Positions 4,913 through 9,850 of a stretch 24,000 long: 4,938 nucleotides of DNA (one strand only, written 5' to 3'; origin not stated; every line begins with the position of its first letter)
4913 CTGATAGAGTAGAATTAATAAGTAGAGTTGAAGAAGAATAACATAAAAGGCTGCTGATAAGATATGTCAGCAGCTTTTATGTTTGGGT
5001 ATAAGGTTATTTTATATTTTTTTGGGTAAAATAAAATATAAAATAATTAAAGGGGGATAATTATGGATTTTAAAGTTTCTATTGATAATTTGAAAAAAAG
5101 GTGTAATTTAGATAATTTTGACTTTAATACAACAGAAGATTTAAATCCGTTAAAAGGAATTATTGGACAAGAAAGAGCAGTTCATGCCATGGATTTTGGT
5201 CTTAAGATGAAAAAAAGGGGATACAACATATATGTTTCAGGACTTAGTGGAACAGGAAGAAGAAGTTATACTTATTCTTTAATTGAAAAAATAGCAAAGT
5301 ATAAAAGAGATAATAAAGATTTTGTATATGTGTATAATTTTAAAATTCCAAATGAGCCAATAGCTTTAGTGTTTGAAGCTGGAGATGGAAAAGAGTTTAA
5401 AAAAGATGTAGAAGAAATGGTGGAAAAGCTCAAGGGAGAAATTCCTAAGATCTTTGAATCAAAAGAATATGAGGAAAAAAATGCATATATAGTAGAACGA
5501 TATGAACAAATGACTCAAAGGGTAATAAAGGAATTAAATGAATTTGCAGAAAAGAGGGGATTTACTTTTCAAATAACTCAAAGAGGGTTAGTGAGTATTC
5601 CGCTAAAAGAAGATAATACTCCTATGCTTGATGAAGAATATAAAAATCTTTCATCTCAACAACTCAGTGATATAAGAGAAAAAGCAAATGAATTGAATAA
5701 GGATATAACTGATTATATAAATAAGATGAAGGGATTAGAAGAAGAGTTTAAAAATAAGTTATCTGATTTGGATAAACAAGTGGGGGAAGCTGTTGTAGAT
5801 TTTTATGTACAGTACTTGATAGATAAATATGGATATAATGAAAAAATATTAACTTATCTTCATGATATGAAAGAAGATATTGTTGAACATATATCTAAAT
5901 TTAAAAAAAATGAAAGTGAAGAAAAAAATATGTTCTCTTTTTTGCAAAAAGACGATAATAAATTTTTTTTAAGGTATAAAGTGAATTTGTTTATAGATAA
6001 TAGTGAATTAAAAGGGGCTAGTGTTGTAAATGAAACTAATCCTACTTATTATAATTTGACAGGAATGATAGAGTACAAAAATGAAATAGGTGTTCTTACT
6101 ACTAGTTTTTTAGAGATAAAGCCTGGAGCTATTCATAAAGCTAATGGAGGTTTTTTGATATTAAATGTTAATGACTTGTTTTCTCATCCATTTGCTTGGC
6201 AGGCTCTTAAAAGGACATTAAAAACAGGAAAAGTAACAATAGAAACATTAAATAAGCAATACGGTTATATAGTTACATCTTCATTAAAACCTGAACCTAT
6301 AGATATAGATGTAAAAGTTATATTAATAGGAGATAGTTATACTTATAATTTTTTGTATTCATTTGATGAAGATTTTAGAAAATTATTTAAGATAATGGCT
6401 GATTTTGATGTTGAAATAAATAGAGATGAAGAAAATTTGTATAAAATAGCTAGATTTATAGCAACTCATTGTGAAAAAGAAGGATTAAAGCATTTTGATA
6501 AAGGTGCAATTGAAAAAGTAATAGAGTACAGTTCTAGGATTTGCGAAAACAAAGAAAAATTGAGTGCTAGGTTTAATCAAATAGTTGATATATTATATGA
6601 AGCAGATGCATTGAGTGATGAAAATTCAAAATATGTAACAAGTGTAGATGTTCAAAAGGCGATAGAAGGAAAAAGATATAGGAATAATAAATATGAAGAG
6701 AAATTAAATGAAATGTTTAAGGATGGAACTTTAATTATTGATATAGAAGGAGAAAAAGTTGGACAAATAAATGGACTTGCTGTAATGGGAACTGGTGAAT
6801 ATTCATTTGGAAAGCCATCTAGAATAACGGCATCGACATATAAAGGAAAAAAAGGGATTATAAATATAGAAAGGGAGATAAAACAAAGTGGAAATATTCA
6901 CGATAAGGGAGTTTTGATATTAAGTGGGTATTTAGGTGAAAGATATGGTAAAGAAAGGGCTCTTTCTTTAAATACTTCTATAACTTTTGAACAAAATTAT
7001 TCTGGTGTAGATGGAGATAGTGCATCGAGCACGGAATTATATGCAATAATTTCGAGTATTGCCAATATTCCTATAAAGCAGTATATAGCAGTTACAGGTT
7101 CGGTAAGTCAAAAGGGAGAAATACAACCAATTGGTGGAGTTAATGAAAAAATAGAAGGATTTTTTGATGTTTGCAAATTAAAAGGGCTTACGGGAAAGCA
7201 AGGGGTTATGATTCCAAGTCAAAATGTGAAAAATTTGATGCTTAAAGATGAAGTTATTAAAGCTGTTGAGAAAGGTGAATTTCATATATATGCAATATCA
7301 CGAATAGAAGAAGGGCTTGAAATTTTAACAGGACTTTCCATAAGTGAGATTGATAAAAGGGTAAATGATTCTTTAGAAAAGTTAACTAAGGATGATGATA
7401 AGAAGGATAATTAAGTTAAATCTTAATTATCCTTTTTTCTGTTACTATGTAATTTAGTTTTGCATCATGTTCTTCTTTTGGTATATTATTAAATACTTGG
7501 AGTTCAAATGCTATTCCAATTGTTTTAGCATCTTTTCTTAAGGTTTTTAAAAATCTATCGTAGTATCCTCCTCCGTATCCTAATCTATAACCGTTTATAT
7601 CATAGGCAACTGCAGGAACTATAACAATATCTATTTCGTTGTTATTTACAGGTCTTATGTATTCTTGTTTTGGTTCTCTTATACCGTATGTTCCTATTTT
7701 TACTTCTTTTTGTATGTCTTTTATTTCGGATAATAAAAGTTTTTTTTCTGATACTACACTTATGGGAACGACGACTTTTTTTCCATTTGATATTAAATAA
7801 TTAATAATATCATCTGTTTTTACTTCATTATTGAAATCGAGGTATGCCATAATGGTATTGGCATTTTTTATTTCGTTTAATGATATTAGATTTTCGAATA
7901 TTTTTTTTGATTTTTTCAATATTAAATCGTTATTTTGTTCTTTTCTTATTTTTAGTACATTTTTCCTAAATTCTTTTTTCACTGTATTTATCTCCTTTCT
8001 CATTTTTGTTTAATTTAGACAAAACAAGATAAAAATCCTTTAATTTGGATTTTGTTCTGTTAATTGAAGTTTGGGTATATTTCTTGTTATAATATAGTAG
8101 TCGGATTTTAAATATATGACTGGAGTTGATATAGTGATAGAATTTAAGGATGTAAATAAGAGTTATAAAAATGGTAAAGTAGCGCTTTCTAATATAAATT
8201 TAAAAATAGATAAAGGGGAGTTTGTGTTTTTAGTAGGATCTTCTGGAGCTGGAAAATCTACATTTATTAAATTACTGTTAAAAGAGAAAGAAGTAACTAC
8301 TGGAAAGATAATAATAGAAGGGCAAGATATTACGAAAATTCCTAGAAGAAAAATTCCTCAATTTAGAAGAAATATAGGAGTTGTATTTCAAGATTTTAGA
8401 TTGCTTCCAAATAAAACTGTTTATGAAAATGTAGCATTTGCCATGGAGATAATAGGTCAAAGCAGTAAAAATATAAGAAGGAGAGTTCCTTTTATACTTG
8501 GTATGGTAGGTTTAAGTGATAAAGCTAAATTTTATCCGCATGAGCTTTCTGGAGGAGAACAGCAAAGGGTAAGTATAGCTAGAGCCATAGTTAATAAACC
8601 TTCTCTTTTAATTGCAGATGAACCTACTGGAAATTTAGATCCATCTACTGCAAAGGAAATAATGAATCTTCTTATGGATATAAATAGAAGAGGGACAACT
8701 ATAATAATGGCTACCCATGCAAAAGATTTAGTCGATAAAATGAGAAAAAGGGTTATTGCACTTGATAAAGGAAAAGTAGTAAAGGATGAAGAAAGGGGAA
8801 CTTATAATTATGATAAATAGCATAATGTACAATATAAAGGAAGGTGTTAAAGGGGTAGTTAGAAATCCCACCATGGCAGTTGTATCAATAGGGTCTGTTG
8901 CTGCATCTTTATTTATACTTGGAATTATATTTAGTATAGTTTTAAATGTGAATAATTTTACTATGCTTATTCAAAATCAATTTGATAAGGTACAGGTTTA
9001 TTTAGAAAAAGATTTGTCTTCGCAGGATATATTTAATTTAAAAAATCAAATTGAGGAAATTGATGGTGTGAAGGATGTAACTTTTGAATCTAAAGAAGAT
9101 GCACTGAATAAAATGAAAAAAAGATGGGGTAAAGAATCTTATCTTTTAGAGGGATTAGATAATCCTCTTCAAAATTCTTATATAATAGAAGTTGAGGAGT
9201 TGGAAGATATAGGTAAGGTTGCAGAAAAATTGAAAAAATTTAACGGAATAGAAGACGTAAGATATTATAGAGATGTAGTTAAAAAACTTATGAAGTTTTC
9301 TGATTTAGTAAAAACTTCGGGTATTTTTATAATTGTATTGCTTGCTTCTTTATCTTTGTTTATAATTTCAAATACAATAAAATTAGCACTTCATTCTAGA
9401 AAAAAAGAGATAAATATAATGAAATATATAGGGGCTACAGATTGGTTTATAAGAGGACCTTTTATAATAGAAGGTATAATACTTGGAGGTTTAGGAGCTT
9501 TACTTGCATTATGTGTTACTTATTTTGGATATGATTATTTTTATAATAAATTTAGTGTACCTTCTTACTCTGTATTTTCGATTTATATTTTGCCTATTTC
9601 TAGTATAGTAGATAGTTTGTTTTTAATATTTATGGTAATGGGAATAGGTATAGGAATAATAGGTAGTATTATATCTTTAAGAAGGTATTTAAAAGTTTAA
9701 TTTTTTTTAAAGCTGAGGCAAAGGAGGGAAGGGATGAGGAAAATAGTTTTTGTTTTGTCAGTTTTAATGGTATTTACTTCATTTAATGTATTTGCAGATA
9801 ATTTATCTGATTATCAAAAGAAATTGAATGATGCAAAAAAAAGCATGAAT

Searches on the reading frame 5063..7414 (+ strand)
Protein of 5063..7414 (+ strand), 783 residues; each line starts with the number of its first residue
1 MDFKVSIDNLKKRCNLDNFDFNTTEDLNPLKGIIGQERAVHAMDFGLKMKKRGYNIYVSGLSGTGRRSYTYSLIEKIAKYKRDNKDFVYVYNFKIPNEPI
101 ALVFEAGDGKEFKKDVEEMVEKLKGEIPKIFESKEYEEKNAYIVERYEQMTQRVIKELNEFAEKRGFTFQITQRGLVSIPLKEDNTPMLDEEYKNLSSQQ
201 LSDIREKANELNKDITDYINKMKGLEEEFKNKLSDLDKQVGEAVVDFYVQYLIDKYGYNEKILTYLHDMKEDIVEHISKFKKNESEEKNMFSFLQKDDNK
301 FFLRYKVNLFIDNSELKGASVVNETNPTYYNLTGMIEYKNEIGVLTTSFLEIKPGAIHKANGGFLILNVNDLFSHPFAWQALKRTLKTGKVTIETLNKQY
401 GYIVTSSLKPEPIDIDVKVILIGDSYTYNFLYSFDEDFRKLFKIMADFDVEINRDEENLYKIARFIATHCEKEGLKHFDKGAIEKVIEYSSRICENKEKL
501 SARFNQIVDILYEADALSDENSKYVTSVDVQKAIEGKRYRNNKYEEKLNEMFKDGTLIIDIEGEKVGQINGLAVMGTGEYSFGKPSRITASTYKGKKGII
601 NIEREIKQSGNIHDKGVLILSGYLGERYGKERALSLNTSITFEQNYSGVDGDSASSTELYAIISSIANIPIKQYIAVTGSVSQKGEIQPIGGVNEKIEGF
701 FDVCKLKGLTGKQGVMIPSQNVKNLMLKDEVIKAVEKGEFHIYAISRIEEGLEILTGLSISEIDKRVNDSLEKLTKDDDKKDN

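Call 6: search_protein_families(library=ncbifam, proteins=[window:5063-7414:+], max_evalue=0.001)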
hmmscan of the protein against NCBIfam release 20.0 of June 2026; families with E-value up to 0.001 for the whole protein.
window:5063-7414:+ (783 aa): 5 families
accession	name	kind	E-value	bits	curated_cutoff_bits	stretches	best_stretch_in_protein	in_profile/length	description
TIGR00764.1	lon_rel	equivalog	7.3e-49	166.9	516.6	1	308-754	161-591/608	ATP-dependent protease LonB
TIGR02902.1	spore_lonB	equivalog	1.1e-11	44.1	723.3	1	471-735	264-518/531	ATP-dependent protease LonB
TIGR02903.1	spore_lon_C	equivalog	1.3e-11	43.7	678.8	1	649-733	523-600/615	Lon family ATP-dependent protease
TIGR00763.1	lon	equivalog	1.5e-06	27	608.05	1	650-752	700-791/795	endopeptidase La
NF008053.0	PRK10787.1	equivalog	1.7e-06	26.4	891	1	649-754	675-769/784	endopeptidase La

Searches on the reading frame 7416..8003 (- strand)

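Call 6: search_protein_families(library=ncbifam, proteins=[window:7416-8003:-], max_evalue=0.001)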
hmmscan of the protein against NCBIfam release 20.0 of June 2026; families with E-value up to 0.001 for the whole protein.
window:7416-8003:- (195 aa): 2 families
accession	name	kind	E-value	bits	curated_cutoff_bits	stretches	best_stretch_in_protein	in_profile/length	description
TIGR02727.1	MTHFS_bact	equivalog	4.3e-54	183.2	84.9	1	9-189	1-182/182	5-formyltetrahydrofolate cyclo-ligase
NF007661.0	PRK10333.1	equivalog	2.1e-24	86.4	343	1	4-192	6-195/198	5-formyltetrahydrofolate cyclo-ligase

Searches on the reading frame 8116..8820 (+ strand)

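Call 6: search_protein_families(library=ncbifam, proteins=[window:8116-8820:+], max_evalue=0.001)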
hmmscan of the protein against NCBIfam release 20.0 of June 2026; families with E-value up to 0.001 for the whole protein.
window:8116-8820:+ (234 aa): 189 families (the best 25 are shown)
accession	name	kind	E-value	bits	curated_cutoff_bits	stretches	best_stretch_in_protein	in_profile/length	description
TIGR02673.1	FtsE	equivalog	9.5e-91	303.2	264.85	1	7-220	1-214/214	cell division ATP-binding protein FtsE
TIGR02315.1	ABC_phnC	equivalog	3.1e-59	200.3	266.1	1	7-226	1-229/243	phosphonate ABC transporter ATP-binding protein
TIGR02314.1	ABC_MetN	equivalog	9.6e-59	199.1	499.7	1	8-225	2-223/343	methionine ABC transporter ATP-binding protein MetN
TIGR02211.1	LolD_lipo_ex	equivalog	4.3e-58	196.4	307.75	1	8-222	2-220/221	lipoprotein-releasing ABC transporter ATP-binding protein LolD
NF007027.0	PRK09493.1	equivalog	5.5e-57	192.9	379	1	7-226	1-219/240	glutamine ABC transporter ATP-binding protein GlnQ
TIGR03608.1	L_ocin_972_ABC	subfamily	6e-56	189.2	254.85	1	11-215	2-205/206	putative bacteriocin export ABC transporter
NF038007.1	ABC_ATP_DarD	equivalog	5.3e-53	179.7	375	1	9-220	3-217/218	darobactin export ABC transporter ATP-binding protein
TIGR02982.1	heterocyst_DevA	subfamily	1.9e-52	178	295.8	1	7-221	1-219/220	ABC exporter ATP-binding subunit, DevA family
NF006987.0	PRK09452.1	equivalog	2.6e-52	177.8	482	1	5-224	15-229/378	spermidine/putrescine ABC transporter ATP-binding protein PotA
TIGR04521.1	ECF_ATPase_2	equivalog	1.7e-51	174.9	330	1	8-227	1-229/279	energy-coupling factor transporter ATPase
TIGR03265.1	PhnT2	equivalog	2.8e-50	171.5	457.7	1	8-222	5-214/353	putative 2-aminoethylphosphonate ABC transporter ATP-binding protein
TIGR01186.1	proV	subfamily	5.1e-50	170.6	326.6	1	20-223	5-210/363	betaine/proline/choline family ABC transporter ATP-binding protein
NF008639.0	PRK11629.1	equivalog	9.6e-50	169.2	360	1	6-220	5-223/234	lipoprotein-releasing ABC transporter ATP-binding protein LolD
TIGR04520.1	ECF_ATPase_1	equivalog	1.5e-49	168.8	315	1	8-225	1-218/269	energy-coupling factor transporter ATPase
NF043075.1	MMSYN1_0197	equivalog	4.8e-49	167.1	550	1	7-222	2-212/341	spermidine/putrescine ABC transporter ATP-binding protein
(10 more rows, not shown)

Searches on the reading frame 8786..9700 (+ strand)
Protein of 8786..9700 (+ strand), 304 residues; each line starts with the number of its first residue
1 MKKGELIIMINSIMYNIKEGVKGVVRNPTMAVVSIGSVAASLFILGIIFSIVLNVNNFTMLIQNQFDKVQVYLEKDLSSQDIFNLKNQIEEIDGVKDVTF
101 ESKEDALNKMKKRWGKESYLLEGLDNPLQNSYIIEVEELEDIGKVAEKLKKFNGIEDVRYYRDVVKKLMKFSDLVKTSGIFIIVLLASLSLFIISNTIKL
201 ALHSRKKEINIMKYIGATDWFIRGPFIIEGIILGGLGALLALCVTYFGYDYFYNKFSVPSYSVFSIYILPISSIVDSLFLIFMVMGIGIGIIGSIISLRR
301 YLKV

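Call 6: search_protein_families(library=ncbifam, proteins=[window:8786-9700:+], max_evalue=0.001)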
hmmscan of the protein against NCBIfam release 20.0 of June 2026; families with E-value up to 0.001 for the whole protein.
window:8786-9700:+ (304 aa): 6 families
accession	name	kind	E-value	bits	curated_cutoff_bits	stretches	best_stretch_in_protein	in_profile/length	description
NF038347.1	FtsX_Gpos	exception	7.2e-94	314.5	225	1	11-303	2-296/296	permease-like cell division protein FtsX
TIGR00439.2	FtsX_Gneg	equivalog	2.9e-67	226.9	255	1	15-303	3-292/292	permease-like cell division protein FtsX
NF038346.1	FtsX_actino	exception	5.2e-45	154.1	250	1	17-304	5-308/308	permease-like cell division protein FtsX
TIGR02213.1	lolE_release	exception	2.3e-06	26.7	540.35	1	172-244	262-334/411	lipoprotein-releasing ABC transporter permease subunit LolE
NF008357.0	PRK11146.1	exception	6.5e-06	25.2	439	1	172-243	265-336/414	lipoprotein-releasing ABC transporter permease subunit LolE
TIGR02212.1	lolCE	equivalog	3.2e-05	23.1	362.45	1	134-243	224-333/411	lipoprotein-releasing ABC transporter permease subunit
